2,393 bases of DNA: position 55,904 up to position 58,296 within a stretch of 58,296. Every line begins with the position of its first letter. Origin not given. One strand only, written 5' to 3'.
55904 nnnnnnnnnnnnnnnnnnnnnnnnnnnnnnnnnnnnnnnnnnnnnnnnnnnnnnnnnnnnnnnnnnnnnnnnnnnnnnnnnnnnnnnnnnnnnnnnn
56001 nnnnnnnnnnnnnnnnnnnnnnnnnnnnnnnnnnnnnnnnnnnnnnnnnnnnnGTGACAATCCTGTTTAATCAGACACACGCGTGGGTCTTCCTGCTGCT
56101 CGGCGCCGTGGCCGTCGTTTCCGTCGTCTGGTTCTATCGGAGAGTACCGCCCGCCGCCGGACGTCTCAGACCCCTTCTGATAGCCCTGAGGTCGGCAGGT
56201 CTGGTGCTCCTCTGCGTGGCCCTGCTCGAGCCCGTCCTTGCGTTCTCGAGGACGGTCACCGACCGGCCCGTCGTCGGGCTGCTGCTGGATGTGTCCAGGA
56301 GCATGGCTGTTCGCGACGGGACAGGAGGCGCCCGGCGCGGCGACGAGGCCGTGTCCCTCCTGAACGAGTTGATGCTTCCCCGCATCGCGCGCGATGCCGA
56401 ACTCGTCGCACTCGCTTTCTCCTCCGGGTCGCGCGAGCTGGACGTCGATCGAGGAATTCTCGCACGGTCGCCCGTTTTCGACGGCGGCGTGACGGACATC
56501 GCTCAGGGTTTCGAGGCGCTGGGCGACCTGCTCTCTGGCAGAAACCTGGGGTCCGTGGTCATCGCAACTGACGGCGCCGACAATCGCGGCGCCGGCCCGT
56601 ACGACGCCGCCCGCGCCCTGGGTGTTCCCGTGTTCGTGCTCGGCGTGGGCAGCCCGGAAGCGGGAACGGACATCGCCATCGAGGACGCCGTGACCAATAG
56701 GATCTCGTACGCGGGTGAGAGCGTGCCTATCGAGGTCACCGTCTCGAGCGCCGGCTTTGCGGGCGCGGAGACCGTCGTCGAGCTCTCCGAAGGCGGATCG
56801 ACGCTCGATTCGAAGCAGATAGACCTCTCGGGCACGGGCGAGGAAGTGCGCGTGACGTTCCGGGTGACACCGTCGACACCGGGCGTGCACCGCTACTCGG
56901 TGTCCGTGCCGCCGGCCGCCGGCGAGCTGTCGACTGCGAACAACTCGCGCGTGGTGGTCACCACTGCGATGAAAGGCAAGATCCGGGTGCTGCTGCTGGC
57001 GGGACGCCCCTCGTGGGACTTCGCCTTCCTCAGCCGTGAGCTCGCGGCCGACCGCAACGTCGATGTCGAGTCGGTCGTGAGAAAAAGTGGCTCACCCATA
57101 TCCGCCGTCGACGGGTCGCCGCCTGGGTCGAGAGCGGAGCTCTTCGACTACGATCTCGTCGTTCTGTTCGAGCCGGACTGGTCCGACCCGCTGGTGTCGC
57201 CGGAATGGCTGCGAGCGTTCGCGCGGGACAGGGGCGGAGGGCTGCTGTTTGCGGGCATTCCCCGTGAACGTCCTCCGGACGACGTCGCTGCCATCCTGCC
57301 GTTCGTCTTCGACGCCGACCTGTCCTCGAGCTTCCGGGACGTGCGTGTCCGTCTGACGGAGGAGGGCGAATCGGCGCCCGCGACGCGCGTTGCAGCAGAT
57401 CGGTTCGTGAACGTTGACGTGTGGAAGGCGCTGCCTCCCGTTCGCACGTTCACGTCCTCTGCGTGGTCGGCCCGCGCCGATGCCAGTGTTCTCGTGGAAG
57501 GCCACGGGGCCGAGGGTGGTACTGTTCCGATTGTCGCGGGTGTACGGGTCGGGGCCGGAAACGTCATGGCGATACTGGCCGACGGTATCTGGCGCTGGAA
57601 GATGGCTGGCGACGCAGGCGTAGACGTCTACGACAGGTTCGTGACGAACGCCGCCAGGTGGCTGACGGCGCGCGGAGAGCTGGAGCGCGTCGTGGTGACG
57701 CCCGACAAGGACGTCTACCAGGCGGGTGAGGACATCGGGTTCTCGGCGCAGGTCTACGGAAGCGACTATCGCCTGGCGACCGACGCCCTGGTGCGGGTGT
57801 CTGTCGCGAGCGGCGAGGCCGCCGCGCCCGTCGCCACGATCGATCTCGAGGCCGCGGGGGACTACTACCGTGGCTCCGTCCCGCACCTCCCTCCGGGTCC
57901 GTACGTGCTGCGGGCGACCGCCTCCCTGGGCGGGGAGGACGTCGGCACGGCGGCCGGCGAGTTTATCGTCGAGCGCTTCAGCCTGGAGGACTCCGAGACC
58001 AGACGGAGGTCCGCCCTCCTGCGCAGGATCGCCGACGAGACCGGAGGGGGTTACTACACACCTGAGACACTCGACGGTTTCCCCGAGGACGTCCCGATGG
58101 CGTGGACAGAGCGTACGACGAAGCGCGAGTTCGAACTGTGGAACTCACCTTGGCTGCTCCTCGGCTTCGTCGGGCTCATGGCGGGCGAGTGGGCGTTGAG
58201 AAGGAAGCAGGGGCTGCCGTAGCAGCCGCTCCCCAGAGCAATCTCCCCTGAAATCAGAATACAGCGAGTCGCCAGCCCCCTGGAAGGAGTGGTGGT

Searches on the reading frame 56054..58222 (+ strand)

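Call 7: search_protein_families(library=pfam, proteins=[window:56054-58222:+], max_evalue=0.001)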
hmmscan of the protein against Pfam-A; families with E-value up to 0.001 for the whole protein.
window:56054-58222:+ (722 aa): 0 families

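Call 33: search_protein_families(library=ncbifam, proteins=[window:56054-58222:+], max_evalue=0.001)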
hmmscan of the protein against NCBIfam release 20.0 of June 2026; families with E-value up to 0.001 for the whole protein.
window:56054-58222:+ (722 aa): 1 family
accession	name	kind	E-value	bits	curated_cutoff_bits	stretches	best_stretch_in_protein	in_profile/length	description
NF010238.0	PRK13685.1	subfamily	0.00019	20.6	432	0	32-88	58-113/335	hypothetical protein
